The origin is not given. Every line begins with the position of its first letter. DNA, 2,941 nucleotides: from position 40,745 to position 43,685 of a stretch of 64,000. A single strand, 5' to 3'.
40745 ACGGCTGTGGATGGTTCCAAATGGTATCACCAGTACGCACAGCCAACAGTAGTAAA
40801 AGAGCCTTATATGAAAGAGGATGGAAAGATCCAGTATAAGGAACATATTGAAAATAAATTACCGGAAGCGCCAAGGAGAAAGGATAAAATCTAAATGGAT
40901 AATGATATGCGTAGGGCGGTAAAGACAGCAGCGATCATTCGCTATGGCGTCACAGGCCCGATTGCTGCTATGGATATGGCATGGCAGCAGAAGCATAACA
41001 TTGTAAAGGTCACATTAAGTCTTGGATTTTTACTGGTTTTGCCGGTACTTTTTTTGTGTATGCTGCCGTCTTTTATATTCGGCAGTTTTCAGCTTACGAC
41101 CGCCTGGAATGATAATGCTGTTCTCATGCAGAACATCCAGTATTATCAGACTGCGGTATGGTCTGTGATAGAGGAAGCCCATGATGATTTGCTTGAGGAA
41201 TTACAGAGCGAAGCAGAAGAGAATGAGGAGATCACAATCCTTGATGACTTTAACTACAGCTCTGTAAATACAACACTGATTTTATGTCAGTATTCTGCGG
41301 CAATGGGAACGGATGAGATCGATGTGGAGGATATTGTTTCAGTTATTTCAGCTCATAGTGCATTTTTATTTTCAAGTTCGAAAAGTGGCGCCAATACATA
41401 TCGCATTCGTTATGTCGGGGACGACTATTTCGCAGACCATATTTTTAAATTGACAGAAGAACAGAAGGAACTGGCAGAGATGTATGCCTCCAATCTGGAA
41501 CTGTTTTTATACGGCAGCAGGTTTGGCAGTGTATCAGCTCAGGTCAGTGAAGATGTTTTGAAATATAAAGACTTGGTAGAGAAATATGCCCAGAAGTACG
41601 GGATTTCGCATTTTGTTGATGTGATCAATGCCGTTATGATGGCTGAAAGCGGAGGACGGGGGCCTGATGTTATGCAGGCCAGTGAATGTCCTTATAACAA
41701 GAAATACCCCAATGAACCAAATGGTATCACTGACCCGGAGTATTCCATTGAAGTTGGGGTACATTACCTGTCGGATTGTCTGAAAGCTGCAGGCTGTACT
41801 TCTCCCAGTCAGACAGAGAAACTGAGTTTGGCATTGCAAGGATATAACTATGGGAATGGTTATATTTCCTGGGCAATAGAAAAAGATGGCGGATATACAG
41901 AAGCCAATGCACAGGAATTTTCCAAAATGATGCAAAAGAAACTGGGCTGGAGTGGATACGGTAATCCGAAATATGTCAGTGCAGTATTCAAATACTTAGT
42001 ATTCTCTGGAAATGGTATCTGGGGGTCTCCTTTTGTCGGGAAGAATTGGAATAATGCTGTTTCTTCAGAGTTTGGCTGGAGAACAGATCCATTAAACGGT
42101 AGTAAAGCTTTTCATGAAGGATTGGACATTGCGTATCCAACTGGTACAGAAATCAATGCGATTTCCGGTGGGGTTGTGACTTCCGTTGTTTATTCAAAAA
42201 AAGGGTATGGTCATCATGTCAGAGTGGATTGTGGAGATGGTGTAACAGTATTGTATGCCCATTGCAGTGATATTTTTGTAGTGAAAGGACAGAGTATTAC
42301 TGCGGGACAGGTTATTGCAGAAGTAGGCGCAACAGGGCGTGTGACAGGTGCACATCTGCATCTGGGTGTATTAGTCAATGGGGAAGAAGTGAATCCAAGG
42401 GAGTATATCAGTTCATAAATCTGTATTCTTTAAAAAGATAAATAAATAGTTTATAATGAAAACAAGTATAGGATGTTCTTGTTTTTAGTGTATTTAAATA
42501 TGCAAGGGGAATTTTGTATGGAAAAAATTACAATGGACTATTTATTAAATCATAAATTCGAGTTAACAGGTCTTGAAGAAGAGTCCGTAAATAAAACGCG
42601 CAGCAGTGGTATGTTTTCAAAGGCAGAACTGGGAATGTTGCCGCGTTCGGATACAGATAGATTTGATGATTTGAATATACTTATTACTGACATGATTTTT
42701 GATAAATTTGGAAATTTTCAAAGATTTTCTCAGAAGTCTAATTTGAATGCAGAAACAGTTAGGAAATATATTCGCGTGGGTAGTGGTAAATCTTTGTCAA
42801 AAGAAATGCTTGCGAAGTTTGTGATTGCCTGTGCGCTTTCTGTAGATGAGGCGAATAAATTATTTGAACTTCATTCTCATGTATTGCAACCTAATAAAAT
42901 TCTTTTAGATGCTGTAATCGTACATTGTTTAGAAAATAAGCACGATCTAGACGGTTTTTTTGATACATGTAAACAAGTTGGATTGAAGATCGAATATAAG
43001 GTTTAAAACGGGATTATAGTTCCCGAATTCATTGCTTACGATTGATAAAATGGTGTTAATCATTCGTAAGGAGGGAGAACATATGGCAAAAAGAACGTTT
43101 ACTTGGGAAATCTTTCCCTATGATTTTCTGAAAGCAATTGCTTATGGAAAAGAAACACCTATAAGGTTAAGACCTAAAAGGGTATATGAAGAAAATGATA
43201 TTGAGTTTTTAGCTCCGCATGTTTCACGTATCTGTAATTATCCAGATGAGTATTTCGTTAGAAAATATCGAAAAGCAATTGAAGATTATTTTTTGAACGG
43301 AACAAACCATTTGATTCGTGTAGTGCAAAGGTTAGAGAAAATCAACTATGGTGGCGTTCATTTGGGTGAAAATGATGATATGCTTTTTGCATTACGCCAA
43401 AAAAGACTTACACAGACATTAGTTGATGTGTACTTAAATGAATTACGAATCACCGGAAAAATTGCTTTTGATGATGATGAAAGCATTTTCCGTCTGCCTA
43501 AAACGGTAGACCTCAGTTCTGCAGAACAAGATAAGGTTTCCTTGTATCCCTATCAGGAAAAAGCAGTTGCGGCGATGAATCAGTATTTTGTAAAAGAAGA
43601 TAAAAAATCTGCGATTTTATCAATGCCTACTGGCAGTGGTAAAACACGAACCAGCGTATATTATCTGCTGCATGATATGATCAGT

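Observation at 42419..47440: AT-rich cargo block splitting the T4SS array: HTH regulator + SF2 helicase fused to a DUF45-like HExxH domain + coupled unknown/TPR protein, a candidate undescribed defence module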

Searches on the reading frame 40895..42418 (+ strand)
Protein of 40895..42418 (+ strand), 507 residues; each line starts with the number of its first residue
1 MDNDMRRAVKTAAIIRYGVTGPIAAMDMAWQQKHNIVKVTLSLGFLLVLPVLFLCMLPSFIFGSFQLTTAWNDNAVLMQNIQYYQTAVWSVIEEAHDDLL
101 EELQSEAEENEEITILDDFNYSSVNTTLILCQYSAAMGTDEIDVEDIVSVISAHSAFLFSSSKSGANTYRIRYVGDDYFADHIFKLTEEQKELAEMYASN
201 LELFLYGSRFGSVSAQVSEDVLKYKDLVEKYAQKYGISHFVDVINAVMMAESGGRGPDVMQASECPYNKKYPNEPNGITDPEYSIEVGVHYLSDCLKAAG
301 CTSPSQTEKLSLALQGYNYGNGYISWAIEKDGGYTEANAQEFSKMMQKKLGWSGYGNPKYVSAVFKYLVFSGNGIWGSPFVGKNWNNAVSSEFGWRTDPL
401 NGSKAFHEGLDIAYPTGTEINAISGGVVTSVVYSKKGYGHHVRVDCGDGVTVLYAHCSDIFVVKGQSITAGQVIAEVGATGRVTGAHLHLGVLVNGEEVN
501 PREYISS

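Call 17: find_encoding_contigs(protein=window:40895-42418:+, flank=10000, max_places=8)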
Protein window:40895-42418:+ (507 aa): no gene with exactly this product is on record in the collection.

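Call 18: search_protein_families(library=pfam, proteins=[window:40895-42418:+], max_evalue=0.001)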
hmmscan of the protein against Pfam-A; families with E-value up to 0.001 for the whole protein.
window:40895-42418:+ (507 aa): 3 families
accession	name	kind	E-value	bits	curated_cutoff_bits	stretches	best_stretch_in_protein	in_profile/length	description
PF13702.11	Lysozyme_like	-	1.9e-35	122.3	25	1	218-351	1-125/165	Lysozyme-like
PF01551.29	Peptidase_M23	-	6.8e-27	93.9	28.7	1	406-501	2-96/96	Peptidase family M23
PF01464.25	SLT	-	4.1e-06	26.8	21.3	1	261-335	45-112/117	Transglycosylase SLT domain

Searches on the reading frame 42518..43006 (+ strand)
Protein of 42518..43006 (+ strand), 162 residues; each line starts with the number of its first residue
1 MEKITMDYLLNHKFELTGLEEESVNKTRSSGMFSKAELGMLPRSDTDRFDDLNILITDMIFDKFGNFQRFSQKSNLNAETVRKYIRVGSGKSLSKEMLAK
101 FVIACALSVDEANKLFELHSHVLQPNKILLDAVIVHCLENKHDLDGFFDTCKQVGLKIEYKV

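Call 3: search_protein_families(library=pfam, proteins=[window:42518-43006:+], max_evalue=0.1)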
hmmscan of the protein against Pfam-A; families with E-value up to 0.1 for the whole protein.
window:42518-43006:+ (162 aa): 0 families

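Call 4: search_protein_families(library=padloc, proteins=[window:42518-43006:+], max_evalue=0.1)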
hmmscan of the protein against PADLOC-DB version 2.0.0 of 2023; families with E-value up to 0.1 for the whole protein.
window:42518-43006:+ (162 aa): 1 family
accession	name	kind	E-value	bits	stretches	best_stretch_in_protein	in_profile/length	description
PDLC03139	Specificity_I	-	0.003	14.7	1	32-111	88-164/427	Type I specificity subunit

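Call 5: search_protein_families(library=ncbifam, proteins=[window:42518-43006:+], max_evalue=0.1)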
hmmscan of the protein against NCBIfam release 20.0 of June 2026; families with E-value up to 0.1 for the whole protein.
window:42518-43006:+ (162 aa): 1 family
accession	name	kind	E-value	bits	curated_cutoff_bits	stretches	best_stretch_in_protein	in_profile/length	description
NF011556.0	PRK14981.2-2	equivalog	0.027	14.4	182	1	70-126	49-105/124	DNA-directed RNA polymerase subunit F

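Call 46: search_protein_families(library=pfam, alignment_id=A4, max_evalue=1)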
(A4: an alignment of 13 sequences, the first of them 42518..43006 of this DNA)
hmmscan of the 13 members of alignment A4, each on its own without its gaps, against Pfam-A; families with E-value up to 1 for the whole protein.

A. member 1, window:42518-43006:+ (162 aa): 1 family
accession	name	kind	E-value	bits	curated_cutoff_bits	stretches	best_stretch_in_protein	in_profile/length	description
PF06322.17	Phage_NinH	-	0.21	12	29.8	1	56-86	8-38/60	Phage NinH protein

B. families by the number of members that match (of 13 scanned): 10 families
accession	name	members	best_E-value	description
PF13443.12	HTH_26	3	0.0066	Cro/C1-type HTH DNA-binding domain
PF19088.6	TUTase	1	0.017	TUTase nucleotidyltransferase domain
PF20416.4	UTP20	1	0.027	U3 small nucleolar RNA-associated protein 20 domain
PF21689.3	TorS_sensor_domain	1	0.089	Sensor protein TorS, sensor domain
PF01596.23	Methyltransf_3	1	0.1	O-methyltransferase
PF09278.17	MerR-DNA-bind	1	0.11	MerR, DNA binding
PF10923.14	BrxC_BrxD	1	0.12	BREX system ATP-binding protein BrxC/D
PF11848.13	DUF3368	1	0.17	Domain of unknown function (DUF3368)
PF06322.17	Phage_NinH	1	0.21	Phage NinH protein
PF04634.17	YezG-like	1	0.25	Immunity protein YezG-like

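Call 47: search_solved_structures(query=A4, max_evalue=10, show_alignments=2)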
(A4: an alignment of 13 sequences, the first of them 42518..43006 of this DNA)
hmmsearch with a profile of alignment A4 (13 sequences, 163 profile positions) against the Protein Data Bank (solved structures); distinct sequences matched with E-value up to 10: 6.
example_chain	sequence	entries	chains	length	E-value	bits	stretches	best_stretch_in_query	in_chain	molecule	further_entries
6lbx_A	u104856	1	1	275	0.11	15.7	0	30-53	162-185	Repebody (Rb-H2)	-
2o6r_A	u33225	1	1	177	0.38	14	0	33-55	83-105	Variable lymphocyte receptor B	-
9w4v_A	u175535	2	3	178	0.43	13.8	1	37-97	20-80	Uncharacterized HTH-type transcriptional regulator PH0140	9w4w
6ivu_B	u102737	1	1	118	0.65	13.2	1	41-97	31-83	RNA polymerase sigma factor SigI1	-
7fby_A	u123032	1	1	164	1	12.6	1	40-97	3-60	Transcriptional regulatory protein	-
4j4l_A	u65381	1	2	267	4.6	10.4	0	30-54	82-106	Internalin B,REPEAT MODULES,Variable lymphocyte receptor B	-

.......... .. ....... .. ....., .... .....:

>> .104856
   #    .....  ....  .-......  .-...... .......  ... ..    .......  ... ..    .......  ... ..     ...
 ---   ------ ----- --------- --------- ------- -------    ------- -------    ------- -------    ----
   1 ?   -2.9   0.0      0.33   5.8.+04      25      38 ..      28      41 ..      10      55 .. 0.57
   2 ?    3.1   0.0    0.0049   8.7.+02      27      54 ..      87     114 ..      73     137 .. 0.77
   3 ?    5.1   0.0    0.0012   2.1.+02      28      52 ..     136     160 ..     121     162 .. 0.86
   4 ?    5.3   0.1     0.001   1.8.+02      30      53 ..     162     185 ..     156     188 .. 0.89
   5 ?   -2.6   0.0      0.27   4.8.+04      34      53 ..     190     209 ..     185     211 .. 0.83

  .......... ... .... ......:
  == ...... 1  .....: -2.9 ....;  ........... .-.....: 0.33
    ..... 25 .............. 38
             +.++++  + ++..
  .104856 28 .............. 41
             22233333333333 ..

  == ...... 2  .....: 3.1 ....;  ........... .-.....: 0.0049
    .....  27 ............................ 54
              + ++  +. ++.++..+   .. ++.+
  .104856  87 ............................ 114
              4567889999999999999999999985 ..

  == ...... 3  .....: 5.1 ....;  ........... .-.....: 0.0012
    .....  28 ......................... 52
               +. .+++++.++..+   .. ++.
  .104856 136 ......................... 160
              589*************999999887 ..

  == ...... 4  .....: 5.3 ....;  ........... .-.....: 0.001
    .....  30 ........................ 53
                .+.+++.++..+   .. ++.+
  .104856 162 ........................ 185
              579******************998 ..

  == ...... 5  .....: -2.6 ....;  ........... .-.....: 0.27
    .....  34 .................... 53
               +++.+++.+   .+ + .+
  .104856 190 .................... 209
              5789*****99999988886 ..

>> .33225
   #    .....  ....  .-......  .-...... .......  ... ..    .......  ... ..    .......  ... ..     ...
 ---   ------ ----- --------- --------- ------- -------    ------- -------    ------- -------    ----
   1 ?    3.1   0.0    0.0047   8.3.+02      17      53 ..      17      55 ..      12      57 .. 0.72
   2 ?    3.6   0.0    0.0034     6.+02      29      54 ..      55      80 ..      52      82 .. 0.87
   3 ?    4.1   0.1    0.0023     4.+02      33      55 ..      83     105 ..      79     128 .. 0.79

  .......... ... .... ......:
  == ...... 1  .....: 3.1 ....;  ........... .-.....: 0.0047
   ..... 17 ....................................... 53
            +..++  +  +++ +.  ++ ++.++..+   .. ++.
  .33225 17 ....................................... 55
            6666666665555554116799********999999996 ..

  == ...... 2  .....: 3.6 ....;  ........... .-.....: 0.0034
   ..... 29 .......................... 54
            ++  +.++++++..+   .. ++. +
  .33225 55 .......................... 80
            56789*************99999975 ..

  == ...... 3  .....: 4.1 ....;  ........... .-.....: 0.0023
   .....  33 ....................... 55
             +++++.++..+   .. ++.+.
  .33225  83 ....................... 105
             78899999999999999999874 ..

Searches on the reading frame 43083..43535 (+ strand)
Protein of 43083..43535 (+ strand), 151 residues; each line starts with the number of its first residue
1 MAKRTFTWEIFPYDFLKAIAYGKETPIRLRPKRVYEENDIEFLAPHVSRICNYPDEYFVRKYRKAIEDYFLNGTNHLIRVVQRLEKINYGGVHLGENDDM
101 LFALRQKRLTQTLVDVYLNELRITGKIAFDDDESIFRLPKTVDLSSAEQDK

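Call 65: search_protein_families(library=pfam, proteins=[window:43083-43535:+], max_evalue=1)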
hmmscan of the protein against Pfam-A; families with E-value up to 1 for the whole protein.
window:43083-43535:+ (151 aa): 0 families

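Call 97: search_solved_structures(query=A11, max_evalue=10, show_alignments=1)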
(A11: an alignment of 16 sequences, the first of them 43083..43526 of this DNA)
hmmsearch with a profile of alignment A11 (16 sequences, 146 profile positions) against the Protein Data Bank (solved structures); distinct sequences matched with E-value up to 10: 22.
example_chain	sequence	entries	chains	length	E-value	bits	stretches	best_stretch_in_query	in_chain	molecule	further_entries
7wcf_A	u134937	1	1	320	0.1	15.5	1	29-77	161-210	HipA_C domain-containing protein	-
8ezr_B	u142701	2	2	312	0.15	14.9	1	29-77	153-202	HipT(Lp)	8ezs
7vkb_A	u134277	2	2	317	0.15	14.9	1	29-77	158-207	HipA_C domain-containing protein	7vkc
7mq8_SA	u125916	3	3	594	0.16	14.9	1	21-68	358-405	Nucleolar protein 56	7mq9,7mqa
4uf2_A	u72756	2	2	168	0.2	14.5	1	34-107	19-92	Antiapoptotic membrane protein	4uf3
4uf1_A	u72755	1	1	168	0.28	14.1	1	34-92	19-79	Antiapoptotic membrane protein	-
3uuw_A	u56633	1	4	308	0.32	13.8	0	65-97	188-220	Putative oxidoreductase with NAD(P)-binding Rossmann-fold domain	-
22fn_A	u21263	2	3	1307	0.36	13.7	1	59-92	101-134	CRISPR-associated endonuclease Cas12a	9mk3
8sfh_A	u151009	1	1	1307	0.37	13.7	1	59-92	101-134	CRISPR-associated endonuclease Cas12a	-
5b43_A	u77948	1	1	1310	0.37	13.7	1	59-92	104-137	CRISPR-associated endonuclease Cpf1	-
5kk5_A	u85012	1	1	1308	0.37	13.7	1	59-92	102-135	CRISPR-associated endonuclease Cpf1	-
5xh7_A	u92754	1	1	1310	0.37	13.7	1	59-92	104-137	CRISPR-associated endonuclease Cpf1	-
9cjh_A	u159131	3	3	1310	0.37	13.7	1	59-92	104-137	CRISPR-associated endonuclease Cas12a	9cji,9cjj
5xh6_A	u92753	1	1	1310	0.37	13.7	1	59-92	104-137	CRISPR-associated endonuclease Cpf1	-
8sfi_A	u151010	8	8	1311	0.37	13.7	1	59-92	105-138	CRISPR-associated endonuclease Cas12a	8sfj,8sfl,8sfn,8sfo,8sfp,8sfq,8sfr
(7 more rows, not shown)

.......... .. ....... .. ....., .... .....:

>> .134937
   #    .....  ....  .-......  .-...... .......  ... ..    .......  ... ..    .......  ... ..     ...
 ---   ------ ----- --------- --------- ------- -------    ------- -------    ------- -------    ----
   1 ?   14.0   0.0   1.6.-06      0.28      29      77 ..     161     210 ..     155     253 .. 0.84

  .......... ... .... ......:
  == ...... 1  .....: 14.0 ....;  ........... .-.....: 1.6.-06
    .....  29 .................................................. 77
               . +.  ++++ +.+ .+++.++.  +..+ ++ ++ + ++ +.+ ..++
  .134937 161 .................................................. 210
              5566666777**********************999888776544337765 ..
